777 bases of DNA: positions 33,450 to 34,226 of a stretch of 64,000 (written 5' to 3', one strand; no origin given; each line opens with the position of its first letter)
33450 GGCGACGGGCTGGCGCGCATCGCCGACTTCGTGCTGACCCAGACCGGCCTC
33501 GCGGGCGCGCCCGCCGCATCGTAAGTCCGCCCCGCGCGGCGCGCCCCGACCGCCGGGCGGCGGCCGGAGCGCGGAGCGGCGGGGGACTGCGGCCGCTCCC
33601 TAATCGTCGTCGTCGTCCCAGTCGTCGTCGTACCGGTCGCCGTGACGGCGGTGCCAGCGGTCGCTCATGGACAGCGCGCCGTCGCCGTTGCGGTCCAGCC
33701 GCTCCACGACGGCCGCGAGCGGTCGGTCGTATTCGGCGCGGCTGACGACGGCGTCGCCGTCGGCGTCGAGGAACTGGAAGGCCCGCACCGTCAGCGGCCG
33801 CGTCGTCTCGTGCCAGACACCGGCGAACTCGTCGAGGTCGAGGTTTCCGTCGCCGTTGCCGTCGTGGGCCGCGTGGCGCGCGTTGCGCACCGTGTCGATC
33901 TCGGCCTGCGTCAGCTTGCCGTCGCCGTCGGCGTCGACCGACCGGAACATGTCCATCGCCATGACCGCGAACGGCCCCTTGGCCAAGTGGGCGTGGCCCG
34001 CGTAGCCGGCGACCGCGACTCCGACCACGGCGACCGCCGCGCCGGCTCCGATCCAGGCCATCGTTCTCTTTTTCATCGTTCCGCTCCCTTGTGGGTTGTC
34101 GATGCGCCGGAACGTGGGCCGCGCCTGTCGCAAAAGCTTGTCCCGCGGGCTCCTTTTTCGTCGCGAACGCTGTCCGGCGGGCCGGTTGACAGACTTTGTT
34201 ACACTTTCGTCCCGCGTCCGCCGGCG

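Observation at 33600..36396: Candidate Ca2+/metal-sensing module: a secreted 4xEF-hand protein divergent from an OmpR/HK pair whose periplasmic sensor carries a His/Asp tract encoded by a triplet repeat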

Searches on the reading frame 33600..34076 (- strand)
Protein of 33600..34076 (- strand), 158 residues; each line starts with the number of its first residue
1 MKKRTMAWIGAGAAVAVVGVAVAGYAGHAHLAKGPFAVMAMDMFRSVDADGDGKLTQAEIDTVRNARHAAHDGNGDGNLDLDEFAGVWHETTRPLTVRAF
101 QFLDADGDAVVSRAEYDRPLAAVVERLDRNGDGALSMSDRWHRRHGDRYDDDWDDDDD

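Call 3: search_protein_families(library=pfam, proteins=[window:33603-34076:-], max_evalue=0.01)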
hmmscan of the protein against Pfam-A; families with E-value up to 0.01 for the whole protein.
seq(158 aa): 5 families
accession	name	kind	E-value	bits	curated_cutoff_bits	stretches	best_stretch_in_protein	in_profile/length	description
PF00036.39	EF-hand_1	-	6e-14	50.9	25.4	1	41-60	3-22/29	EF hand domain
PF13202.12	EF-hand_5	-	1.6e-12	46.7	25.9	1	42-61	3-22/25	EF hand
PF13405.12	EF-hand_6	-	4.4e-12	45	25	0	41-60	3-22/30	EF-hand domain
PF13499.12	EF-hand_7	-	8.7e-10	39.3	30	1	41-116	5-62/67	EF-hand domain pair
PF13833.12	EF-hand_8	-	2e-05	24.7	28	0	42-59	29-46/54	EF-hand domain pair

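Call 7: search_protein_families(library=ncbifam, proteins=[window:33603-34076:-], max_evalue=0.001)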
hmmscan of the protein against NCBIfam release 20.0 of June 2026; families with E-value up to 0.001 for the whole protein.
seq(158 aa): 4 families
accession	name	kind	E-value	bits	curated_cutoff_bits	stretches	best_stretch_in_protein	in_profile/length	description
NF041410.1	XopAW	subfamily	1.7e-10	41.1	120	1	41-138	29-156/235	XopAW family type III secretion system calcium-binding effector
NF053806.1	lanmdlnLanM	equivalog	1.5e-07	31.6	135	1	16-136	7-115/132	lanmodulin LanM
NF038285.1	deiodinase_rel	hypoth_equivalog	2e-06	27.5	250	0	37-87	94-139/347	deiodinase family protein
NF008965.0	PRK12309.1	equivalog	0.00011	21.4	550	0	36-84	332-379/392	transaldolase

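Call 20: find_encoding_contigs(protein=window:33600-34076:-, flank=6000, max_places=8)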
Protein window:33600-34076:- (158 aa): 1 contig read that carries it; 1 place shown.
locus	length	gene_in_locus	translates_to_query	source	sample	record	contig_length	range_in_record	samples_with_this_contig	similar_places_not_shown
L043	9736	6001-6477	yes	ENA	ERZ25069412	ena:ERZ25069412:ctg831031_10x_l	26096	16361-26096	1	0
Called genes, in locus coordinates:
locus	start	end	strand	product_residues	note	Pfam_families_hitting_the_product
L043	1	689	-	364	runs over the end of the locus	-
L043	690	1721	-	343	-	PF02615:Ldh_2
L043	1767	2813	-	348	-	PF02615:Ldh_2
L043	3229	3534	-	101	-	-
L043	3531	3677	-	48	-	-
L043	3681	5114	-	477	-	PF00672:HAMP, PF00512:HisKA, PF02518:HATPase_c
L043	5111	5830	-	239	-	PF00072:Response_reg, PF00486:Trans_reg_C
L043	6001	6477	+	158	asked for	PF00036:EF-hand_1 (faint), PF13202:EF-hand_5 (faint), PF13405:EF-hand_6 (faint), PF13499:EF-hand_7 (faint), PF13833:EF-hand_8 (faint)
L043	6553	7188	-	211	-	PF02492:cobW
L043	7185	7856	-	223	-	PF01730:UreF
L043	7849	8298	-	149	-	PF02814:UreE_N, PF05194:UreE_C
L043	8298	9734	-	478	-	?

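Call 27: find_homologous_proteins(query=window:33603-34076:-, max_evalue=0.00001)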
Query seq(158 aa) (158 aa): 404 proteins with E <= 0.00001 among 991 candidates; the best 120 are listed.
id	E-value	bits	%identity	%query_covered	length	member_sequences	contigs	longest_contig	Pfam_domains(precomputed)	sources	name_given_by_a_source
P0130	2.9e-88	312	97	92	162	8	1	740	PF13405.13,PF13499.13,PF13202.13,PF00036.39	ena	-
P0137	6.9e-85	301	96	90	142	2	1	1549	PF13405.13,PF13499.13,PF13202.13,PF00036.39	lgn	-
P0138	4.2e-59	218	72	80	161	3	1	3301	PF13405.13,PF13499.13,PF13202.13,PF00036.39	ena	-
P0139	7.3e-57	210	72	80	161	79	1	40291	PF13405.13,PF13499.13,PF13833.13,PF13202.13,PF00036.39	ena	-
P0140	7.4e-57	210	67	96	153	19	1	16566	PF13405.13,PF13499.13,PF13833.13,PF13202.13,PF00036.39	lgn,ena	-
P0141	2.2e-56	209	71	80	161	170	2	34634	PF13405.13,PF13499.13,PF13202.13,PF00036.39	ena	-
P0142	2.8e-56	208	71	80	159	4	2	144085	PF13405.13,PF13499.13,PF13833.13,PF13202.13,PF00036.39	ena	-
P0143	7.9e-56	207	68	89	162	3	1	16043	PF13405.13,PF13499.13,PF13202.13,PF00036.39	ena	-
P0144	3.3e-55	205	76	76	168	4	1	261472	PF13405.13,PF13499.13,PF13833.13,PF13202.13,PF00036.39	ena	-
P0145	4.8e-55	204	64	97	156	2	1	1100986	PF13405.13,PF13499.13,PF13833.13,PF13202.13,PF00036.39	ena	-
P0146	5.3e-55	204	63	88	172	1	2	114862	PF13405.13,PF13499.13,PF13833.13,PF13202.13,PF00036.39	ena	-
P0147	1.0e-54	203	63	100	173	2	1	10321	PF13405.13,PF13499.13,PF13833.13,PF13202.13,PF00036.39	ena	-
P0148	1.1e-54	203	62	92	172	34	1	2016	PF13405.13,PF13499.13,PF13833.13,PF13202.13,PF00036.39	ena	-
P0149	2.2e-54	202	77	67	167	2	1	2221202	PF13405.13,PF13499.13,PF13833.13,PF13202.13,PF00036.39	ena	-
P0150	5.8e-54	201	60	96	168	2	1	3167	PF13405.13,PF13499.13,PF13833.13,PF13202.13,PF00036.39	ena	-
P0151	8.0e-54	200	71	75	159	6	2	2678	PF13405.13,PF13499.13,PF13833.13,PF13202.13,PF00036.39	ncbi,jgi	-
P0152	1.3e-53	200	60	96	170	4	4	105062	PF13405.13,PF13499.13,PF13833.13,PF13202.13,PF00036.39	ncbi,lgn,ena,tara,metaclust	tara:strand:- start:3534 stop:4046 length:513 start_codon:yes stop_codon:yes gene_type:complete|meta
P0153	1.6e-53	199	71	75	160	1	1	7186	PF13405.13,PF13499.13,PF13833.13,PF13202.13,PF00036.39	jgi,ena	-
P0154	1.6e-53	199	63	89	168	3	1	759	PF13405.13,PF13499.13,PF13833.13,PF13202.13,PF00036.39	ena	-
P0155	2.1e-53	199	67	87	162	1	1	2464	PF13405.13,PF13499.13,PF13833.13,PF13202.13,PF00036.39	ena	-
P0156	2.6e-53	199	71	78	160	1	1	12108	PF13405.13,PF13499.13,PF13833.13,PF13202.13,PF00036.39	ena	-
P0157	4.1e-53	198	70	75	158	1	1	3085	PF13405.13,PF13499.13,PF13833.13,PF13202.13,PF00036.39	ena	-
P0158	4.3e-53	198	64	92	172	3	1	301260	PF13405.13,PF13499.13,PF13833.13,PF13202.13,PF00036.39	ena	-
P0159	4.6e-53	198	74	77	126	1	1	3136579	PF13405.13,PF13499.13,PF13833.13,PF13202.13,PF00036.39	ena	-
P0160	5.5e-53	198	66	88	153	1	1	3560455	PF13405.13,PF13499.13,PF13833.13,PF13202.13,PF00036.39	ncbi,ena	-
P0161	5.6e-53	198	61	94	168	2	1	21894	PF13405.13,PF13499.13,PF13202.13,PF00036.39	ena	-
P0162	6.7e-53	197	63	99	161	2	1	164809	PF13405.13,PF13499.13,PF13202.13,PF00036.39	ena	-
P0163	6.9e-53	197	75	75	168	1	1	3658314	PF13405.13,PF13499.13,PF13833.13,PF13202.13,PF00036.39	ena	-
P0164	8.2e-53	197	76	68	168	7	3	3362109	PF13405.13,PF13499.13,PF13833.13,PF13202.13,PF00036.39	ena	-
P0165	9.5e-53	197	73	76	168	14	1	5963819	PF13405.13,PF13499.13,PF13833.13,PF13202.13,PF00036.39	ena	-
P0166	1.0e-52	197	63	99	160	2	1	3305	PF13405.13,PF13499.13,PF13202.13,PF00036.39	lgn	-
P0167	1.0e-52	197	74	76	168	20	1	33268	PF13405.13,PF13499.13,PF13833.13,PF13202.13,PF00036.39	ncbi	-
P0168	1.1e-52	197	67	85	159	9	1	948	PF13405.13,PF13499.13,PF13833.13,PF13202.13,PF00036.39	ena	-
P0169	1.1e-52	197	72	77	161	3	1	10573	PF13405.13,PF13499.13,PF13833.13,PF13202.13,PF00036.39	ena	-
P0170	1.2e-52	197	61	96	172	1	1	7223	PF13405.13,PF13499.13,PF13833.13,PF13202.13,PF00036.39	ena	-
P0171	1.4e-52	196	73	72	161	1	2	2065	PF13405.13,PF13499.13,PF13833.13,PF13202.13,PF00036.39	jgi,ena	-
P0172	1.5e-52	196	79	68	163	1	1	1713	PF13405.13,PF13499.13,PF13833.13,PF13202.13,PF00036.39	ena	-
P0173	1.5e-52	196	63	96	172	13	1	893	PF13405.13,PF13499.13,PF13833.13,PF13202.13,PF00036.39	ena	-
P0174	1.6e-52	196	66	88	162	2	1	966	PF13405.13,PF13499.13,PF13833.13,PF13202.13,PF00036.39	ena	-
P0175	1.7e-52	196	74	72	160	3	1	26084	PF13405.13,PF13499.13,PF13833.13,PF13202.13,PF00036.39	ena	-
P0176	1.7e-52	196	61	94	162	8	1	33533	PF13405.13,PF13499.13,PF13202.13,PF00036.39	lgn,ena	-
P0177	2.0e-52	196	76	70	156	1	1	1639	PF13405.13,PF13499.13,PF13833.13,PF13202.13,PF00036.39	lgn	-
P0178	2.0e-52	196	59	98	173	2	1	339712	PF13405.13,PF13499.13,PF13833.13,PF13202.13,PF00036.39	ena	-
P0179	2.6e-52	196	62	99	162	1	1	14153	PF13405.13,PF13499.13,PF13833.13,PF13202.13,PF00036.39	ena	-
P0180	2.8e-52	195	68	78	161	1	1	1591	PF13405.13,PF13499.13,PF13833.13,PF13202.13,PF00036.39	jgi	jgi:hypothetical protein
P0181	3.2e-52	195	67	86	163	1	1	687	PF13405.13,PF13499.13,PF13833.13,PF13202.13,PF00036.39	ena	-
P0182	3.4e-52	195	60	96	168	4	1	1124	PF13405.13,PF13499.13,PF13833.13,PF13202.13,PF00036.39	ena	-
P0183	3.8e-52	195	62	92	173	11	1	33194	PF13405.13,PF13499.13,PF13202.13,PF00036.39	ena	-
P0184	3.8e-52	195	70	79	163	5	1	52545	PF13405.13,PF13499.13,PF13833.13,PF13202.13,PF00036.39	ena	-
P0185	3.9e-52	195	74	69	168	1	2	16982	PF13405.13,PF13499.13,PF13833.13,PF13202.13,PF00036.39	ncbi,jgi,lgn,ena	-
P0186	3.9e-52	195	62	86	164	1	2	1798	PF13405.13,PF13499.13,PF13833.13,PF13202.13,PF00036.39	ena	-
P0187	4.1e-52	195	71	75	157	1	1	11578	PF13405.13,PF13499.13,PF13833.13,PF13202.13,PF00036.39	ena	-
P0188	4.4e-52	195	64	88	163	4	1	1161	PF13405.13,PF13499.13,PF13202.13,PF00036.39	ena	-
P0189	4.6e-52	195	62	99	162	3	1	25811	PF13405.13,PF13499.13,PF13202.13,PF00036.39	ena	-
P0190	4.8e-52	195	62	99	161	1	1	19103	PF13405.13,PF13499.13,PF13833.13,PF13202.13,PF00036.39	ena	-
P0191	5.4e-52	195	72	80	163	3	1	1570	PF13405.13,PF13499.13,PF13833.13,PF13202.13,PF00036.39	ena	-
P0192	5.5e-52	195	64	87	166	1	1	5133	PF13405.13,PF13499.13,PF13833.13,PF13202.13,PF00036.39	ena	-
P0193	5.6e-52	194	72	80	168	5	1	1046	PF13405.13,PF13499.13,PF13833.13,PF13202.13,PF00036.39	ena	-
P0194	6.1e-52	194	78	66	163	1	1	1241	PF13405.13,PF13499.13,PF13833.13,PF13202.13,PF00036.39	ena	-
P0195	6.3e-52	194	63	87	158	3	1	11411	PF13405.13,PF13499.13,PF13833.13,PF13202.13,PF00036.39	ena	-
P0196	6.9e-52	194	65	86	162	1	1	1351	PF13405.13,PF13499.13,PF13833.13,PF13202.13,PF00036.39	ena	-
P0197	7.1e-52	194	64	89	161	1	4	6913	PF13405.13,PF13499.13,PF13833.13,PF13202.13,PF00036.39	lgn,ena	-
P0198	7.2e-52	194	70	76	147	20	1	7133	PF13405.13,PF13499.13,PF13202.13,PF00036.39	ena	-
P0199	7.3e-52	194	62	99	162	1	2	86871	PF13405.13,PF13499.13,PF13833.13,PF13202.13,PF00036.39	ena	-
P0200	8.6e-52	194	74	68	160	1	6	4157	PF13405.13,PF13499.13,PF13833.13,PF13202.13,PF00036.39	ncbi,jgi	-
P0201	8.8e-52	194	75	68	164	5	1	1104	PF13405.13,PF13499.13,PF13833.13,PF13202.13,PF00036.39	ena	-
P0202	9.2e-52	194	70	73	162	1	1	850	PF13405.13,PF13499.13,PF13833.13,PF13202.13,PF00036.39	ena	-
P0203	9.6e-52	194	78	71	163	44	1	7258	PF13405.13,PF13499.13,PF13833.13,PF13202.13,PF00036.39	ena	-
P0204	9.6e-52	194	72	80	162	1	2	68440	PF13405.13,PF13499.13,PF13833.13,PF13202.13,PF00036.39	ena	-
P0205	1.2e-51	193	73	75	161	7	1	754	PF13405.13,PF13499.13,PF13833.13,PF13202.13,PF00036.39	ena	-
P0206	1.3e-51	193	75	72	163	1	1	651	PF13405.13,PF13499.13,PF13833.13,PF13202.13,PF00036.39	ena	-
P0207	1.3e-51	193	70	73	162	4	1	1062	PF13405.13,PF13499.13,PF13833.13,PF13202.13,PF00036.39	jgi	-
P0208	1.4e-51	193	63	92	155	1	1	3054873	PF13405.13,PF13499.13,PF13833.13,PF13202.13,PF00036.39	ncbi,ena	-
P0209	1.7e-51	193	72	78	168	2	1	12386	PF13405.13,PF13499.13,PF13833.13,PF13202.13,PF00036.39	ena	-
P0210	2.0e-51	193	68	71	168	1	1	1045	PF13405.13,PF13499.13,PF13202.13,PF00036.39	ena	-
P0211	2.1e-51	193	66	86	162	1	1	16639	PF13405.13,PF13499.13,PF13833.13,PF13202.13,PF00036.39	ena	-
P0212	2.1e-51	193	65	89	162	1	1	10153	PF13405.13,PF13499.13,PF13833.13,PF13202.13,PF00036.39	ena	-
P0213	2.2e-51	193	67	82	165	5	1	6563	PF13405.13,PF13499.13,PF13833.13,PF13202.13,PF00036.39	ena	-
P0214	2.5e-51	192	66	81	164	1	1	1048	PF13405.13,PF13499.13,PF13833.13,PF13202.13,PF00036.39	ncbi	-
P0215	2.7e-51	192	64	88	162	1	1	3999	PF13405.13,PF13499.13,PF13833.13,PF13202.13,PF00036.39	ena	-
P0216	2.9e-51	192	69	73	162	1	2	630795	PF13405.13,PF13499.13,PF13833.13,PF13202.13,PF00036.39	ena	-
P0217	2.9e-51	192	61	87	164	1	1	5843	PF13405.13,PF13499.13,PF13833.13,PF13202.13,PF00036.39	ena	-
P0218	3.0e-51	192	62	86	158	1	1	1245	PF13405.13,PF13499.13,PF13833.13,PF13202.13,PF00036.39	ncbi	-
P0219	3.1e-51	192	77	68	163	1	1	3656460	PF13405.13,PF13499.13,PF13833.13,PF13202.13,PF00036.39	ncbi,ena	-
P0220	3.7e-51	192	65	87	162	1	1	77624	PF13405.13,PF13499.13,PF13833.13,PF13202.13,PF00036.39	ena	-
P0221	3.7e-51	192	71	72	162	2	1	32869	PF13405.13,PF13499.13,PF13833.13,PF13202.13,PF00036.39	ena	-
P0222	3.7e-51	192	62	90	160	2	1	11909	PF13405.13,PF13499.13,PF13833.13,PF13202.13,PF00036.39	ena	-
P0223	4.0e-51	192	70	78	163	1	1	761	PF13405.13,PF13499.13,PF13833.13,PF13202.13,PF00036.39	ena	-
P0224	4.5e-51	192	72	72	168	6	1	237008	PF13405.13,PF13499.13,PF13833.13,PF13202.13,PF00036.39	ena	-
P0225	4.8e-51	191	63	95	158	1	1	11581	PF13405.13,PF13499.13,PF13833.13,PF13202.13,PF00036.39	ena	-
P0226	5.6e-51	191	61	96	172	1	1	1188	PF13405.13,PF13499.13,PF13833.13,PF13202.13,PF00036.39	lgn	-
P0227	6.7e-51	191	74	72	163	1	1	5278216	PF13405.13,PF13499.13,PF13833.13,PF13202.13,PF00036.39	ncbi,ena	-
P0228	7.1e-51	191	61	87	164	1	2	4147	PF13405.13,PF13499.13,PF13833.13,PF13202.13,PF00036.39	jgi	-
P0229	8.5e-51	191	69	72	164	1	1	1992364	PF13405.13,PF13499.13,PF13833.13,PF13202.13,PF00036.39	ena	-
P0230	8.7e-51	191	74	68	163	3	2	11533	PF13405.13,PF13499.13,PF13833.13,PF13202.13,PF00036.39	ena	-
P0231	8.7e-51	191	60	87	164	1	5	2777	PF13405.13,PF13499.13,PF13833.13,PF13202.13,PF00036.39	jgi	-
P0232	8.9e-51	191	65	89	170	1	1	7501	PF13405.13,PF13499.13,PF13833.13,PF13202.13,PF00036.39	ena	-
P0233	8.9e-51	191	72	75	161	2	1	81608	PF13405.13,PF13499.13,PF13833.13,PF13202.13,PF00036.39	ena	-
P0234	9.2e-51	191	70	73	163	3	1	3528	PF13405.13,PF13499.13,PF13833.13,PF13202.13,PF00036.39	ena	-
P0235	9.2e-51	191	70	75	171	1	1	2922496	PF13405.13,PF13499.13,PF13833.13,PF13202.13,PF00036.39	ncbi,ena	-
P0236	9.9e-51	190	72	74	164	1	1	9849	PF13405.13,PF13499.13,PF13833.13,PF13202.13,PF00036.39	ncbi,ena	-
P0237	1.1e-50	190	60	99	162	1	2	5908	PF13405.13,PF13499.13,PF13202.13,PF00036.39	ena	-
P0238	1.1e-50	190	68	73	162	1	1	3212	PF13405.13,PF13499.13,PF13833.13,PF13202.13,PF00036.39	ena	-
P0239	1.2e-50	190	71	75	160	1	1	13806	PF13405.13,PF13499.13,PF13833.13,PF13202.13,PF00036.39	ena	-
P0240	1.3e-50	190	75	66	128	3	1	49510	PF13405.13,PF13499.13,PF13833.13,PF13202.13,PF00036.39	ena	-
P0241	1.7e-50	190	70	73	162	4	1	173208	PF13405.13,PF13499.13,PF13833.13,PF13202.13,PF00036.39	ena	-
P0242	1.8e-50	190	73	72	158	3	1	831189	PF13405.13,PF13499.13,PF13202.13,PF00036.39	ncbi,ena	-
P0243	1.8e-50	190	69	76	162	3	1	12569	PF13405.13,PF13499.13,PF13833.13,PF13202.13,PF00036.39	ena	-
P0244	2.0e-50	189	66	86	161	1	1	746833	PF13405.13,PF13499.13,PF13833.13,PF13202.13,PF00036.39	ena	-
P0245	2.2e-50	189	62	89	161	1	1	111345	PF13405.13,PF13499.13,PF13833.13,PF13202.13,PF00036.39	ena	-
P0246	2.2e-50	189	76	70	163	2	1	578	PF13405.13,PF13499.13,PF13833.13,PF13202.13,PF00036.39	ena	-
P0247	2.2e-50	189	63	89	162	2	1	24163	PF13405.13,PF13499.13,PF13833.13,PF13202.13,PF00036.39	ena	-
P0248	2.3e-50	189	71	75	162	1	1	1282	PF13405.13,PF13499.13,PF13833.13,PF13202.13,PF00036.39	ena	-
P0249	2.4e-50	189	74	72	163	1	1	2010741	PF13405.13,PF13499.13,PF13202.13,PF00036.39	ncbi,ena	-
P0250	2.4e-50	189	75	72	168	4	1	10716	PF13405.13,PF13499.13,PF13833.13,PF13202.13,PF00036.39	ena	-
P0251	2.5e-50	189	63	89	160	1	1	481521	PF13405.13,PF13499.13,PF13833.13,PF13202.13,PF00036.39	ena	-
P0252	2.6e-50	189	71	83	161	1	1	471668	PF13405.13,PF13499.13,PF13833.13,PF13202.13,PF00036.39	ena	-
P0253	3.1e-50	189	70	75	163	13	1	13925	PF13405.13,PF13499.13,PF13833.13,PF13202.13,PF00036.39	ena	-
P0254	3.4e-50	189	71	77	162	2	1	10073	PF13405.13,PF13499.13,PF13833.13,PF13202.13,PF00036.39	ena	-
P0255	3.6e-50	189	64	87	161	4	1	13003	PF13405.13,PF13499.13,PF13202.13,PF00036.39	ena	-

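Call 64: predict_structure(alignment_id=A4)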
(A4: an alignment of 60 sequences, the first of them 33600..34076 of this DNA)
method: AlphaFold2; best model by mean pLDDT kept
length: 158 residues; sequences in the alignment: 60
mean_pLDDT: 68.8   pTM: 0.48
mean pLDDT of the five models: 68.8, 65.9, 59.4, 56.7, 55.8
residues with pLDDT >= 90: 26; 70-90: 63; 50-70: 26; < 50: 43
segments of 3 or more residues with pLDDT < 50: 1-31, 144-152
pLDDT, mean of each block of 10 residues (from residue 1): 37 37 41 63 85 90 91 93 88 78 84 78 69 65 49 51
secondary structure, 60 per line:
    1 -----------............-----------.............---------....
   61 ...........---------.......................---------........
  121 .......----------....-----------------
elements in order: H12-23 H35-47 H57-71 H81-103 H113-127 H138-141

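Call 66: search_solved_structures(query=A4, max_evalue=0.001)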
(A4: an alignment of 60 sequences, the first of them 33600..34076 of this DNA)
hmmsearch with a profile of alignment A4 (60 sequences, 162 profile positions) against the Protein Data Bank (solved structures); distinct sequences matched with E-value up to 0.001: 187 (the best 60 are shown).
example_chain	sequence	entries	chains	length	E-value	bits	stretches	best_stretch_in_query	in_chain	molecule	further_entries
4il1_A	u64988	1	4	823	3.8e-12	49.7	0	74-127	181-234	Calmodulin, Calcineurin subunit B type 1, Serine/threonine-protein phosphatase 2B catalyti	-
6tz6_B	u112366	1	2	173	3.6e-09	40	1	61-129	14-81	Calcineurin subunit B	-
2m7n_A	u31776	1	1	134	6.8e-09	39.1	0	52-94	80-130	Calcium-binding protein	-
2jnx_A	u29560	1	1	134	9.5e-09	38.6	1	52-94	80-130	Calcium binding protein 2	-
1jfj_A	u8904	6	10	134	1.7e-08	37.8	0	52-94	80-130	CALCIUM-BINDING PROTEIN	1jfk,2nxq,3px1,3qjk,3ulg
2p6b_B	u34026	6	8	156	1.8e-08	37.7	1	74-129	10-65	Calcineurin subunit B isoform 1 | Calcineurin subunit B type 1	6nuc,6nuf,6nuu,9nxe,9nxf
3ll8_B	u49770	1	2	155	1.8e-08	37.7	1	74-127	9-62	Calcineurin subunit B type 1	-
1aui_B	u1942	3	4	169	2.2e-08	37.4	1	74-127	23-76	SERINE/THREONINE PHOSPHATASE 2B | CALCINEURIN B SUBUNIT ISOFORM 1 | SERINE/THREONINE PHOSPHATASE B2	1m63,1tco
1mf8_B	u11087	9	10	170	2.3e-08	37.4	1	74-127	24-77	CALCINEURIN B SUBUNIT ISOFORM 1 | Calcineurin subunit B type 1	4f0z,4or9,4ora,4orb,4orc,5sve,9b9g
7u0t_A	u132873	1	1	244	7.9e-08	35.6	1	74-128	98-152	Serine/threonine-protein phosphatase 2B catalytic subunit gamma isoform,Calcineurin subuni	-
6tz8_B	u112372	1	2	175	9.9e-08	35.3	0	71-135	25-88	Calcineurin subunit B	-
9ya0_SA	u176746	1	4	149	1.9e-07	34.4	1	51-139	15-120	Calmodulin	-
9chu_A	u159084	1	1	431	2e-07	34.3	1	63-129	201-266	Beta-2 adrenergic receptor,Calcineurin subunit B type 1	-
9chv_A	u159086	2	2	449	2.3e-07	34.1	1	63-129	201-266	Beta-2 adrenergic receptor,Calcineurin subunit B type 1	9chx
1clm_A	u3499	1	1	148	2.6e-07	34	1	51-140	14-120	CALMODULIN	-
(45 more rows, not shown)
